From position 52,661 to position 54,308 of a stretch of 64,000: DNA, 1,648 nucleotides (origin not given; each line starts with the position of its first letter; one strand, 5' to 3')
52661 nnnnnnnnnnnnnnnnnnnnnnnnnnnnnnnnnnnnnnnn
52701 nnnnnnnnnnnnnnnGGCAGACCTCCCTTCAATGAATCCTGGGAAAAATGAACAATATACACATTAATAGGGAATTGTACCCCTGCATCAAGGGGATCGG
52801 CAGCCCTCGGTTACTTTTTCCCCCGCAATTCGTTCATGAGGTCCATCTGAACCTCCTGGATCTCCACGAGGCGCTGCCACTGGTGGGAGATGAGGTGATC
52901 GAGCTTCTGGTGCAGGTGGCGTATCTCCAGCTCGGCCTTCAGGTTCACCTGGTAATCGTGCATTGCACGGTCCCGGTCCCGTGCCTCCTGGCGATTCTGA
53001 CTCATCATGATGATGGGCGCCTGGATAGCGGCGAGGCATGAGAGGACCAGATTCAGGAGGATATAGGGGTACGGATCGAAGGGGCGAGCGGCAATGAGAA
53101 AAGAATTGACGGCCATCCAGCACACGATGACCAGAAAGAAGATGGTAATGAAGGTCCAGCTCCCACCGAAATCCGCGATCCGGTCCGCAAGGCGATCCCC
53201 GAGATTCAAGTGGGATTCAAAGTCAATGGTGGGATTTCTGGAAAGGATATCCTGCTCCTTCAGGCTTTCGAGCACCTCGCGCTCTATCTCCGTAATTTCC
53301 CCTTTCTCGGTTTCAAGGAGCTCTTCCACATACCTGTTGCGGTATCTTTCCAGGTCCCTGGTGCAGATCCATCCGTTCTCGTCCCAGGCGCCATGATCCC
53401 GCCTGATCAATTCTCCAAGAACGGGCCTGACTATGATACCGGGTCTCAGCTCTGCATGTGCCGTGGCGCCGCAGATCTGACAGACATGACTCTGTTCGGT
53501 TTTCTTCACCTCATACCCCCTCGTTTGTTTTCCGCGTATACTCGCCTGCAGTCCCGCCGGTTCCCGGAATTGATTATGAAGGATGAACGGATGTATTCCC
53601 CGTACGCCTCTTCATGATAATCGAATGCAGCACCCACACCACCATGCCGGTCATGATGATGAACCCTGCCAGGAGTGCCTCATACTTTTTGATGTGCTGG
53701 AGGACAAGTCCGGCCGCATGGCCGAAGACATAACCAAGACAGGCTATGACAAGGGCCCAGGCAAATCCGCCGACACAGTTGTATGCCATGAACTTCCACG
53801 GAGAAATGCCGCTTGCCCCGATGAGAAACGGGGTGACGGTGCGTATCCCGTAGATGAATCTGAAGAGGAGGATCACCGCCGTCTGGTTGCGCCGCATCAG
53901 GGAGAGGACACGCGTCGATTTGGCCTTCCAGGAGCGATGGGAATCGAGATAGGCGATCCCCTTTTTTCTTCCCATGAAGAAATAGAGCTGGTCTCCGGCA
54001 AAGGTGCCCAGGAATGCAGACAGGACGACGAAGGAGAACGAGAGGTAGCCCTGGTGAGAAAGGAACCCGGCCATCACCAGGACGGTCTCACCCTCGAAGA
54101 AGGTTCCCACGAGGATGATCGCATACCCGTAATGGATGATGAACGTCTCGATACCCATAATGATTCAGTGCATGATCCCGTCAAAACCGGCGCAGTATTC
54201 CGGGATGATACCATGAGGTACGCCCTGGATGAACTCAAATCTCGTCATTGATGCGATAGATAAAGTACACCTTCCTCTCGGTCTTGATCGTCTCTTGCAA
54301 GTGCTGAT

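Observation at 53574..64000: Complete arn (Ara4N lipid A modification) operon with non-canonical composition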

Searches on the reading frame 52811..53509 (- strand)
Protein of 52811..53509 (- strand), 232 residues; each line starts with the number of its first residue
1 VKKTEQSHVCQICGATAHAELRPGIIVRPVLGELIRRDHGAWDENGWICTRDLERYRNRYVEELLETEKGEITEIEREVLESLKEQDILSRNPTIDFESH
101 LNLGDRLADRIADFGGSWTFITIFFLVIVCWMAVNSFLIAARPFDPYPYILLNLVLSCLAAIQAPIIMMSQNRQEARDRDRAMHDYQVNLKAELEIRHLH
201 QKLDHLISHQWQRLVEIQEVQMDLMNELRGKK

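Call 10: search_protein_families(library=pfam, proteins=[window:52811-53509:-], max_evalue=0.01)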
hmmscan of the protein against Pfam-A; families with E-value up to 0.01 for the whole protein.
window:52811-53509:- (232 aa): 1 family
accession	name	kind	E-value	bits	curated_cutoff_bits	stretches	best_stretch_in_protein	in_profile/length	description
PF06210.16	DUF1003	-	6.9e-43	145.5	27.4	1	115-214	1-100/103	Protein of unknown function (DUF1003)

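Call 17: search_protein_families(library=ncbifam, proteins=[window:52811-53509:-], max_evalue=0.001)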
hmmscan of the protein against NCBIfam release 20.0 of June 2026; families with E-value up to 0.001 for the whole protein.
window:52811-53509:- (232 aa): 0 families

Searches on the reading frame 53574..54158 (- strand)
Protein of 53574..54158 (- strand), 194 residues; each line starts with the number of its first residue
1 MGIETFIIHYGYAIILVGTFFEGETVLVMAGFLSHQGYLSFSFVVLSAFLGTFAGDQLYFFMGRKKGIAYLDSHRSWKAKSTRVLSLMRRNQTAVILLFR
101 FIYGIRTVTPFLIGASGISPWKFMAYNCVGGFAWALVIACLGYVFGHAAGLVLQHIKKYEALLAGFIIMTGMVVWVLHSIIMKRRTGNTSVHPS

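Call 10: search_protein_families(library=pfam, proteins=[window:53574-54158:-], max_evalue=0.01)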
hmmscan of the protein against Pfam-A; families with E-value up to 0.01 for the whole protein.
window:53574-54158:- (194 aa): 1 family
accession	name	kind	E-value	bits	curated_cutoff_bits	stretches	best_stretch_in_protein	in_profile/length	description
PF09335.16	VTT_dom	-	2.7e-16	60.6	33.9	1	23-143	3-122/123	VTT domain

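Call 17: search_protein_families(library=ncbifam, proteins=[window:53574-54158:-], max_evalue=0.001)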
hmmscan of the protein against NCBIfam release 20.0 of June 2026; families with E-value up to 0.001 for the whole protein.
window:53574-54158:- (194 aa): 3 families
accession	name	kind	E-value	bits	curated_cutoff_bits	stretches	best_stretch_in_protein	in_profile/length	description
NF008102.0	PRK10847.1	equivalog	2.2e-12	47.2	236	1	6-184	34-212/219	DedA family protein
NF052604.1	UndecprPTUtpABac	equivalog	3.8e-09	36.9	250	1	6-180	11-191/198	undecaprenyl phosphate transporter UptA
NF052605.1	UndecprPTUptAStph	equivalog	0.00018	21.5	300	1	5-179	7-194/197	undecaprenyl phosphate transporter UptA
